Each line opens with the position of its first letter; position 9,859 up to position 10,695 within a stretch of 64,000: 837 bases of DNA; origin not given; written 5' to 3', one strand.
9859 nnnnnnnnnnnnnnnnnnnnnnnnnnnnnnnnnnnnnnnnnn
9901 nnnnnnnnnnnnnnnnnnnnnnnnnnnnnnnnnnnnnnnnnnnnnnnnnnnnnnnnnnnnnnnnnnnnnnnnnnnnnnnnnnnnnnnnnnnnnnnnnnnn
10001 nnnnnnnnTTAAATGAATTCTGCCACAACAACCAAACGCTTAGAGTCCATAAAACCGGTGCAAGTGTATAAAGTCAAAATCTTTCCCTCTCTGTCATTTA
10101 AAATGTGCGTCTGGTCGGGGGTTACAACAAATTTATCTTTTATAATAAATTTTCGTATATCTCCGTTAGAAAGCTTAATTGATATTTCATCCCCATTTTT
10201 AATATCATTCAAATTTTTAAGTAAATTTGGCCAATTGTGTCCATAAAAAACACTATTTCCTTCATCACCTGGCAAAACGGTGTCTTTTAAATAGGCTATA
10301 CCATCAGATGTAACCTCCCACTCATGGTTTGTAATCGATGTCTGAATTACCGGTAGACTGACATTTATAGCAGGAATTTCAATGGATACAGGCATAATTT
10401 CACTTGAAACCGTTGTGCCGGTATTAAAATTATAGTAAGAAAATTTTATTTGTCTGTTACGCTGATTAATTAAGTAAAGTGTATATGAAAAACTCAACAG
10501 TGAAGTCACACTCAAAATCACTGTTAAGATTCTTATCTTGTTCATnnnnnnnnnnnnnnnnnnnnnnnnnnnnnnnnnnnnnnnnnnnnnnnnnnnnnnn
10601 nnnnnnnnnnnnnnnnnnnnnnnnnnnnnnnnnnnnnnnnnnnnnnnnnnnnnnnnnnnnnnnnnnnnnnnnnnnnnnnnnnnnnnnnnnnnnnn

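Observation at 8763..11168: Sortase with cognate LASTG-motif surface protein and beta-propeller protein in one operon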

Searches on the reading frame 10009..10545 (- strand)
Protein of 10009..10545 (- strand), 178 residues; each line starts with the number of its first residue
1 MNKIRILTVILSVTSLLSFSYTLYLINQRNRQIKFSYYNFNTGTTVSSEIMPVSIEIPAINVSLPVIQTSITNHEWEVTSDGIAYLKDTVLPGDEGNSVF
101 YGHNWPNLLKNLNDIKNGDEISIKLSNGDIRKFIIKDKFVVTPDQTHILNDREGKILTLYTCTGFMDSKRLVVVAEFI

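Call 3: search_protein_families(library=pfam, proteins=[window:10009-10545:-], max_evalue=0.01)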
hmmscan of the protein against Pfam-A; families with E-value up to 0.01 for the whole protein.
window:10009-10545:- (178 aa): 1 family
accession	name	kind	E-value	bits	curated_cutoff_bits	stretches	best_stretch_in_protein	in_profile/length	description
PF04203.18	Sortase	-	8.5e-25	87.4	26.6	1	55-176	1-123/125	Sortase domain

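Call 4: search_protein_families(library=ncbifam, proteins=[window:10009-10545:-], max_evalue=0.01)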
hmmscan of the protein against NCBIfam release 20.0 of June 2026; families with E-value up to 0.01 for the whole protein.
window:10009-10545:- (178 aa): 7 families
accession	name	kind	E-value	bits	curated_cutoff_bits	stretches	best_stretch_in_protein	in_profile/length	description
TIGR01076.1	sortase_fam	subfamily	2.3e-15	56.6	39.35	1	55-175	3-125/136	sortase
NF033745.1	class_C_sortase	subfamily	1.3e-14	54.5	160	1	53-175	94-218/220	class C sortase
NF058671.1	sortase_SrtD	exception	4.2e-13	49.4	140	1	54-165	66-171/187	class D sortase, LPxTATN-specific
NF033746.1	class_D_sortase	subfamily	5.5e-13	48.9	165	1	54-165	12-117/135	class D sortase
NF033748.1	class_F_sortase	subfamily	2.4e-10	40.3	166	1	49-169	8-140/155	class F sortase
TIGR03784.1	marine_sortase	equivalog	3.6e-09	36.5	158.25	1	82-166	77-160/174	class GN sortase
NF033747.1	class_E_sortase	subfamily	8.5e-09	35.5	160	1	55-177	74-205/211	class E sortase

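Call 15: find_homologous_proteins(query=window:10009-10545:-, max_evalue=0.001)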
Query window:10009-10545:- (178 aa): 241 proteins with E <= 0.001 among 294 candidates; the best 120 are listed.
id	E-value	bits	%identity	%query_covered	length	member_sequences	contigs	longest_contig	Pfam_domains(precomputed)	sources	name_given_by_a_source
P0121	1.7e-111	388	100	100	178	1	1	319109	PF04203.19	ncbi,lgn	-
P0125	9.9e-46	174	53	87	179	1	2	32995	PF04203.19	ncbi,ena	ncbi:MAG: sortase [Patescibacteria group bacterium]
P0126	5.5e-45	171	47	97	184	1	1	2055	PF04203.19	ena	-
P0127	1.6e-44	170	47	99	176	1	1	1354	PF04203.19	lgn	-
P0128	3.1e-44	169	48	93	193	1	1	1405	PF04203.19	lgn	-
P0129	6.2e-44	168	56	72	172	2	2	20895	PF04203.19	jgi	-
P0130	1.3e-43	167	47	89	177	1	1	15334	PF04203.19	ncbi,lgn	ncbi:hypothetical protein BH09PAT2_BH09PAT2_02030 [soil metagenome]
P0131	2.4e-41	159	44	97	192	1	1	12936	PF04203.19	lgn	-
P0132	3.5e-41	159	44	94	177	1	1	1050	PF04203.19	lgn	-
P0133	3.9e-41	159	45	96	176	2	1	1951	PF04203.19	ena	-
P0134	6.2e-41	158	47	89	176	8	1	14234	PF04203.19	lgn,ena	-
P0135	1.9e-40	156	53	75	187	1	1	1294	PF04203.19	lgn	-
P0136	2.0e-40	156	46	89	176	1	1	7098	PF04203.19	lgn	-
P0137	3.4e-40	156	48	87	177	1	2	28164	PF04203.19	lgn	-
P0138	5.0e-40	155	42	97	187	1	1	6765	PF04203.19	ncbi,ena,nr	ncbi:MAG TPA: sortase [Candidatus Woesebacteria bacterium]|nr:sortase [Candidatus Woesebacteria bact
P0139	6.7e-40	155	44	96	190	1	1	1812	PF04203.19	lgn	-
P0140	1.1e-39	154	42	96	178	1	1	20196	PF04203.19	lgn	-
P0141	1.2e-39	154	44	93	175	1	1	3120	PF04203.19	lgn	-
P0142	2.6e-39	153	42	92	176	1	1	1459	PF04203.19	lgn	-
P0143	3.1e-39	152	45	98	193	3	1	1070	PF04203.19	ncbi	-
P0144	5.0e-39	152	43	97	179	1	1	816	PF04203.19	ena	-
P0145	5.0e-39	152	41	98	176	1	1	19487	PF04203.19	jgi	-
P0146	5.3e-39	152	47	83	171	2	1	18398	PF04203.19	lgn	-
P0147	7.2e-39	151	42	97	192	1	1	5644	PF04203.19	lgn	-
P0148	7.5e-39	151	49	89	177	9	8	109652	PF04203.19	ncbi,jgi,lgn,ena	-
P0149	7.7e-39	151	46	87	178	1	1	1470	PF04203.19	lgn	-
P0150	8.9e-39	151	45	94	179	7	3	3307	PF04203.19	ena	-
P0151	1.2e-38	150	45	97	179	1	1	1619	PF04203.19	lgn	-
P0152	1.5e-38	150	43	97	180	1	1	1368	PF04203.19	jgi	jgi:LPXTG-site transpeptidase (sortase) family protein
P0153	1.8e-38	150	41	97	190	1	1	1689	PF04203.19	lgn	-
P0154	1.9e-38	150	44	96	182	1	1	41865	PF04203.19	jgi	jgi:LPXTG-site transpeptidase (sortase) family protein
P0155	2.5e-38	149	47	85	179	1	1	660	PF04203.19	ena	-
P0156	2.8e-38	149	47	85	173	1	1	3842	PF04203.19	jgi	jgi:sortase A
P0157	3.2e-38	149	44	95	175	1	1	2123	PF04203.19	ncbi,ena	-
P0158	4.3e-38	149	46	85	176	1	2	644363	PF04203.19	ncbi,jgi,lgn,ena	-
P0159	4.3e-38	149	43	94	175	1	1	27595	PF04203.19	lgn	-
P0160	4.6e-38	149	43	94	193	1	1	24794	PF04203.19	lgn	-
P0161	6.0e-38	148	43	93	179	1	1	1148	PF04203.19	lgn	-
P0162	6.4e-38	148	45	85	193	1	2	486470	PF04203.19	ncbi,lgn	-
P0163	1.2e-37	147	53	74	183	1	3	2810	PF04203.19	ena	-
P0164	1.2e-37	147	48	85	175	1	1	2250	PF04203.19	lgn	-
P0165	1.7e-37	147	40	96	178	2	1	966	PF04203.19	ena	-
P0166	1.8e-37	147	44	96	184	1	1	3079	PF04203.19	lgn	-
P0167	1.8e-37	147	46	85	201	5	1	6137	PF04203.19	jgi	-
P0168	2.0e-37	147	45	89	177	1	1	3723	PF04203.19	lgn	-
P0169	2.1e-37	146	44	87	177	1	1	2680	PF04203.19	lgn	-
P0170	2.1e-37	146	45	87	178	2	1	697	PF04203.19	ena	-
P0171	2.6e-37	146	52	74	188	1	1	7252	PF04203.19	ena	-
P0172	2.7e-37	146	44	87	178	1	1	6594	PF04203.19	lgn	-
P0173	3.0e-37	146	43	96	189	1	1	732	PF04203.19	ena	-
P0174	3.5e-37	146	47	85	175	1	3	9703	PF04203.19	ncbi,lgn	-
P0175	4.0e-37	146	40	97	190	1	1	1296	PF04203.19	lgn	-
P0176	4.3e-37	145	45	87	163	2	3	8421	PF04203.19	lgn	-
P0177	5.2e-37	145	46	90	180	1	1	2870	PF04203.19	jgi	jgi:LPXTG-site transpeptidase (sortase) family protein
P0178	5.5e-37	145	43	87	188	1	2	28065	PF04203.19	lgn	-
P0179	5.9e-37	145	45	95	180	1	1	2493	PF04203.19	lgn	-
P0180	7.2e-37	145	45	90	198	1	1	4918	PF04203.19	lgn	-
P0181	1.1e-36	144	46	90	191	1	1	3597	PF04203.19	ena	-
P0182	2.0e-36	143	45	94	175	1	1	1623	PF04203.19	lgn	-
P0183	2.1e-36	143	37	97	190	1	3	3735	PF04203.19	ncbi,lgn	-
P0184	3.0e-36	143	42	89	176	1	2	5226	PF04203.19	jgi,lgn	jgi:LPXTG-site transpeptidase (sortase) family protein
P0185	3.1e-36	143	45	85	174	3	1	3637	PF04203.19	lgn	-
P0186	3.4e-36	143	42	98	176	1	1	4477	PF04203.19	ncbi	-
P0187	3.4e-36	143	45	93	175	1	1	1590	PF04203.19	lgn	-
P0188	3.6e-36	142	46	85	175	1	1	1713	PF04203.19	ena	-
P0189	4.1e-36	142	54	70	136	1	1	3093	PF04203.19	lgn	-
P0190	6.7e-36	142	43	96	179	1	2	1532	PF04203.19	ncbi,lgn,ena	-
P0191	6.9e-36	142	40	93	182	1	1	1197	PF04203.19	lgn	-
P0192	9.2e-36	141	40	96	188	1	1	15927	PF04203.19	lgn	-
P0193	1.1e-35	141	43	94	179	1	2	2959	PF04203.19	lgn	-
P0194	1.1e-35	141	44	94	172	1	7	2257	PF04203.19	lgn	-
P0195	1.2e-35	141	44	85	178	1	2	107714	PF04203.19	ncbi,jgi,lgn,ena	-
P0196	1.2e-35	141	46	85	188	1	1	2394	PF04203.19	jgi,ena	-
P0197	1.5e-35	140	46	85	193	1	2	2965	PF04203.19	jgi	jgi:LPXTG-site transpeptidase (sortase) family protein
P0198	2.2e-35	140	42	94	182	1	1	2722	PF04203.19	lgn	-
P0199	2.3e-35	140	39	97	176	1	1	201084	PF04203.19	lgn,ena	-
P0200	2.8e-35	140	42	88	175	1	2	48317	PF04203.19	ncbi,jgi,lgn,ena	-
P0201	3.0e-35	139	41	96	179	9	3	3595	PF04203.19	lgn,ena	-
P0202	3.3e-35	139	41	96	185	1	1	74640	PF04203.19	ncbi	-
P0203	3.9e-35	139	40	97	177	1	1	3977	PF04203.19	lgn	-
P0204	4.7e-35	139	41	96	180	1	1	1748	PF04203.19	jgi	jgi:LPXTG-site transpeptidase (sortase) family protein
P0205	5.3e-35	139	40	98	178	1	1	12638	PF04203.19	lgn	-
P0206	6.0e-35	138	43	95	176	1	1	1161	PF04203.19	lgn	-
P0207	6.4e-35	138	42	98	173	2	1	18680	PF04203.19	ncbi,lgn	-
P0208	7.9e-35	138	44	87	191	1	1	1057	PF04203.19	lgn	-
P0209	8.6e-35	138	43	94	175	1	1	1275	PF04203.19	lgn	-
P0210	8.6e-35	138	41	87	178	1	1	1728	PF04203.19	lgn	-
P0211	9.8e-35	138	39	97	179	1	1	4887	PF04203.19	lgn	-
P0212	9.9e-35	138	40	87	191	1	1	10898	PF04203.19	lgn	-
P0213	1.0e-34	138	40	98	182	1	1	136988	PF04203.19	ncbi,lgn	-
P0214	1.1e-34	138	51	70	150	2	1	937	PF04203.19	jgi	jgi:sortase A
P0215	1.4e-34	137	47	71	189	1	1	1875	PF04203.19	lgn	-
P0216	1.5e-34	137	40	96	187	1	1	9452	PF04203.19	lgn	-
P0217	1.6e-34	137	47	74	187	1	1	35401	PF04203.19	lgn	-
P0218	1.7e-34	137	45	87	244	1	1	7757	PF04203.19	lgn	-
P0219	2.0e-34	137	42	87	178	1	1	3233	PF04203.19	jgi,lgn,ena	-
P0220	2.3e-34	137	45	81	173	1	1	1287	PF04203.19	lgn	-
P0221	2.6e-34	136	44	93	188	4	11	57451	PF04203.19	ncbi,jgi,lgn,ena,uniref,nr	ncbi:hypothetical protein A2971_04315 [Candidatus Gottesmanbacteria bacterium RIFCSPLOWO2_01_FULL_46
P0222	2.6e-34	136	41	96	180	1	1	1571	PF04203.19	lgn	-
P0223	2.8e-34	136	43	85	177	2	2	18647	PF04203.19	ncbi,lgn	-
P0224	3.5e-34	136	43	94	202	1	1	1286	PF04203.19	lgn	-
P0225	4.3e-34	136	43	97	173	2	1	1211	PF04203.19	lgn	-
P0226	4.7e-34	136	45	87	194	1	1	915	PF04203.19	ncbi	-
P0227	4.9e-34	136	40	96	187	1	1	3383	PF04203.19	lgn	-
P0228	5.2e-34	135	43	94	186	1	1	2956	PF04203.19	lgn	-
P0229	5.5e-34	135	45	85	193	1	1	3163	PF04203.19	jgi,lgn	jgi:LPXTG-site transpeptidase (sortase) family protein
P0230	6.1e-34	135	44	97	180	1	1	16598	PF04203.19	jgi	-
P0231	6.4e-34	135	42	95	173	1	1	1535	PF04203.19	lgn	-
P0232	6.4e-34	135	44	92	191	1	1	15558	PF04203.19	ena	-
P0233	6.5e-34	135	52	70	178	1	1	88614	PF04203.19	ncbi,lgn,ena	-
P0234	8.3e-34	135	43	86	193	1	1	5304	PF04203.19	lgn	-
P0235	8.6e-34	135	43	93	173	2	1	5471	PF04203.19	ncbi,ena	-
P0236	8.9e-34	135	38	97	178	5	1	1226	PF04203.19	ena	-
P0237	9.9e-34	135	40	98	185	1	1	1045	PF04203.19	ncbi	-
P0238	1.0e-33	134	42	90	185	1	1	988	PF04203.19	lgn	-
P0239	1.0e-33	134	39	87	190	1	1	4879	PF04203.19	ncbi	-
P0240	1.2e-33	134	38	97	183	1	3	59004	PF04203.19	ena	-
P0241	1.4e-33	134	48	70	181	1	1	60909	PF04203.19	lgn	-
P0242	1.7e-33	134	42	88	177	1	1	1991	PF04203.19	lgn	-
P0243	1.8e-33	134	46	75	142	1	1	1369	PF04203.19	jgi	-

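Call 41: search_solved_structures(query=window:10009-10545:-, max_evalue=0.01, show_alignments=2)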
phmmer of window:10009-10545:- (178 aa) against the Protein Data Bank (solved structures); distinct sequences matched with E-value up to 0.01: 26.
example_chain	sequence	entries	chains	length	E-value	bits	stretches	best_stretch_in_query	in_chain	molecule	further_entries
2xwg_A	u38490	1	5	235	5.4e-10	42.5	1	53-176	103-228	SORTASE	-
4d70_A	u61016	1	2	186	9.3e-10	41.8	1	75-175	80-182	SORTASE FAMILY PROTEIN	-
8t28_A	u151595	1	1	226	4.8e-09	39.5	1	47-174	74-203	Class C sortase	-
2kw8_A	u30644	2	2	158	3.4e-08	36.7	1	54-175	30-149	LPXTG-site transpeptidase family protein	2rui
8snq_A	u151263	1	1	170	2.3e-06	30.7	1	54-176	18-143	Sortase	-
7t8y_A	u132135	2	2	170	2.6e-06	30.6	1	54-176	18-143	Sortase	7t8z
5k9a_A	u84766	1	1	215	2.9e-06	30.4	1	53-175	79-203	Putative fimbrial associated sortase-like protein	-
6bwe_A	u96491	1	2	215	3e-06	30.4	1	53-175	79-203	Putative fimbrial associated sortase-like protein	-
3fn5_A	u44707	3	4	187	3.4e-06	30.2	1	54-176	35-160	Sortase A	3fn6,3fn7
7v6k_A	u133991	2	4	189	3.4e-06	30.2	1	54-176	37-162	Sortase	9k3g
24rr_A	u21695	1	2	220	2.3e-05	27.5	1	55-173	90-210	Ebp pilus assembly class C sortase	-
7s57_A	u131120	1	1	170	2.4e-05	27.4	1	54-176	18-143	Class A sortase, sortase A chimera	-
7s4o_A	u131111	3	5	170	4.8e-05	26.4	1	54-176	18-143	Sortase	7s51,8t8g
7s53_A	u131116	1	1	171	6.8e-05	26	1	54-175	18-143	Class A sortase, sortase A chimera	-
6ixz_A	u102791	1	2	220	0.00014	25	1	54-174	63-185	Sortase family protein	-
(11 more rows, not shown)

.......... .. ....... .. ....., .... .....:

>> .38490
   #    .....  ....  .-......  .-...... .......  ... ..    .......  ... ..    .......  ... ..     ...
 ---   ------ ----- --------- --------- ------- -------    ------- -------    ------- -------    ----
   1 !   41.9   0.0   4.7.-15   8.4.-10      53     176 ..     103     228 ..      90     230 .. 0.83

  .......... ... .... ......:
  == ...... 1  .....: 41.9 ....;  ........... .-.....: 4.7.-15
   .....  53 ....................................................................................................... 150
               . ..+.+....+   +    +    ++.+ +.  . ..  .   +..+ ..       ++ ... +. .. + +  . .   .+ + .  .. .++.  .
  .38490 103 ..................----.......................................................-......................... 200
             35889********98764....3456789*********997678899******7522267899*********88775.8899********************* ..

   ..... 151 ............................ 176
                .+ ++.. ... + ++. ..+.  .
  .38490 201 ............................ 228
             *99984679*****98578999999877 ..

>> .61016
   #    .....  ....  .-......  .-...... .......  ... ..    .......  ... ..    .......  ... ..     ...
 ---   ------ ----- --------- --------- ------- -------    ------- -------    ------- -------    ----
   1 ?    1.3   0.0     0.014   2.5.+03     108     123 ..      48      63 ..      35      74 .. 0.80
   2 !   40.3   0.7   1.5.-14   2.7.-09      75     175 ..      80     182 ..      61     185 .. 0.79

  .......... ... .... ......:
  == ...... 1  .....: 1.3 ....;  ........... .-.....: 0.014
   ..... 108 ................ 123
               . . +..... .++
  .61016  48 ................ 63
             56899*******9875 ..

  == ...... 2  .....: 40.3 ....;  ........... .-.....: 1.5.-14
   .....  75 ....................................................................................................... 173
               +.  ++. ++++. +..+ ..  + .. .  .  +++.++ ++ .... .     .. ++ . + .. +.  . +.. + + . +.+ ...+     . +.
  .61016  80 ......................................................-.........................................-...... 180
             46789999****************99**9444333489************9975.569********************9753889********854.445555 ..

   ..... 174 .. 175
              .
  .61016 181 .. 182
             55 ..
